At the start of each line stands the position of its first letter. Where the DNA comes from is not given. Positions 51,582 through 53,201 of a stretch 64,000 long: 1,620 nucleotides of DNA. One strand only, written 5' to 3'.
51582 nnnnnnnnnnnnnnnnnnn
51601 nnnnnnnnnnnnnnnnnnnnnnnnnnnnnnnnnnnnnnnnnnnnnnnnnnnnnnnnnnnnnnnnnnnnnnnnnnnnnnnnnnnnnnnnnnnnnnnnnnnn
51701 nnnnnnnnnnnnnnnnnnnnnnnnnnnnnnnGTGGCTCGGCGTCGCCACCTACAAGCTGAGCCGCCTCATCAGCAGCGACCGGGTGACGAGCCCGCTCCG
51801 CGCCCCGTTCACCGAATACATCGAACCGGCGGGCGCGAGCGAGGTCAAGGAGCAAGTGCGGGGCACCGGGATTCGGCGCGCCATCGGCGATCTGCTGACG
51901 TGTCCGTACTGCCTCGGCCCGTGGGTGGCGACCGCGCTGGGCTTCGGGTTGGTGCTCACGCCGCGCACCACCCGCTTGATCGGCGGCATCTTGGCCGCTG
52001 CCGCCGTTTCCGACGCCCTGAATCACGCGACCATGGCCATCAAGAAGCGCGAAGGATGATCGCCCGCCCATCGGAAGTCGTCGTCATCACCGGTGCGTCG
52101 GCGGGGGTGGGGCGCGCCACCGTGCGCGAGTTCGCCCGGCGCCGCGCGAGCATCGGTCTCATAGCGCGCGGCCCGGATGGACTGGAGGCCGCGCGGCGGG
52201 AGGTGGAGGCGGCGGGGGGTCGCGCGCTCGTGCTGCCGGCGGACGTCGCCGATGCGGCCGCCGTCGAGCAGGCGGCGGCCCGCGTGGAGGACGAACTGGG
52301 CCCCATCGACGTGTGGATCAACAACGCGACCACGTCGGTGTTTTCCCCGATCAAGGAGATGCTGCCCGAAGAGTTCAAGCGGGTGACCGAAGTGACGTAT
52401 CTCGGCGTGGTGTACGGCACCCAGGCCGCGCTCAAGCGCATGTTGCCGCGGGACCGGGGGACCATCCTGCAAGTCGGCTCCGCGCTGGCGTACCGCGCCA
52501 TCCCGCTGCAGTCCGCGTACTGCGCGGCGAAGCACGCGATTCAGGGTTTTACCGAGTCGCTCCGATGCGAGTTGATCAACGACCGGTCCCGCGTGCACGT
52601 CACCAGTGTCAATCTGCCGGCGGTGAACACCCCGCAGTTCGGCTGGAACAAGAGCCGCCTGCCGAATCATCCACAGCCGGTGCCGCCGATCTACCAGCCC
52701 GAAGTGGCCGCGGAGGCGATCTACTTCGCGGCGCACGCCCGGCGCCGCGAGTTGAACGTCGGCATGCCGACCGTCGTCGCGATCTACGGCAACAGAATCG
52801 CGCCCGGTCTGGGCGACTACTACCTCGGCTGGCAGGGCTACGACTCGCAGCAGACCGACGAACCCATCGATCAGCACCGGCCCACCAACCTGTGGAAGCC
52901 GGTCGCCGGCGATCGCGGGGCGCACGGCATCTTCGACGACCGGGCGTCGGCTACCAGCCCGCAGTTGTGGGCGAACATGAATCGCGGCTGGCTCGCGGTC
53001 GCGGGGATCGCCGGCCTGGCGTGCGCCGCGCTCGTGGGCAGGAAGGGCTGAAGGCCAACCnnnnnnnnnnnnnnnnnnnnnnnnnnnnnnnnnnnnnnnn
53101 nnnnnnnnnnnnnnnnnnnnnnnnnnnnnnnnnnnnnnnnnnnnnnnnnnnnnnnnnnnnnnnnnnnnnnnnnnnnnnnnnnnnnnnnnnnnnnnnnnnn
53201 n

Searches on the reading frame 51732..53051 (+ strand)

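Call 71: search_protein_families(library=pfam, proteins=[window:51732-53051:+], max_evalue=0.01)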
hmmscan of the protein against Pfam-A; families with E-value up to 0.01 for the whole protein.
window:51732-53051:+ (439 aa): 3 families
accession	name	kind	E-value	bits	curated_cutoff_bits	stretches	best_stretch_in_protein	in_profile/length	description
PF00106.31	adh_short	-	5.2e-45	153.8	26.6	1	116-301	2-185/195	short chain dehydrogenase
PF13561.12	adh_short_C2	-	5.7e-28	98.5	27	1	121-292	1-172/236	Enoyl-(Acyl carrier protein) reductase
PF08659.16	KR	-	5.3e-13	49.7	22.6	1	117-297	3-177/180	KR domain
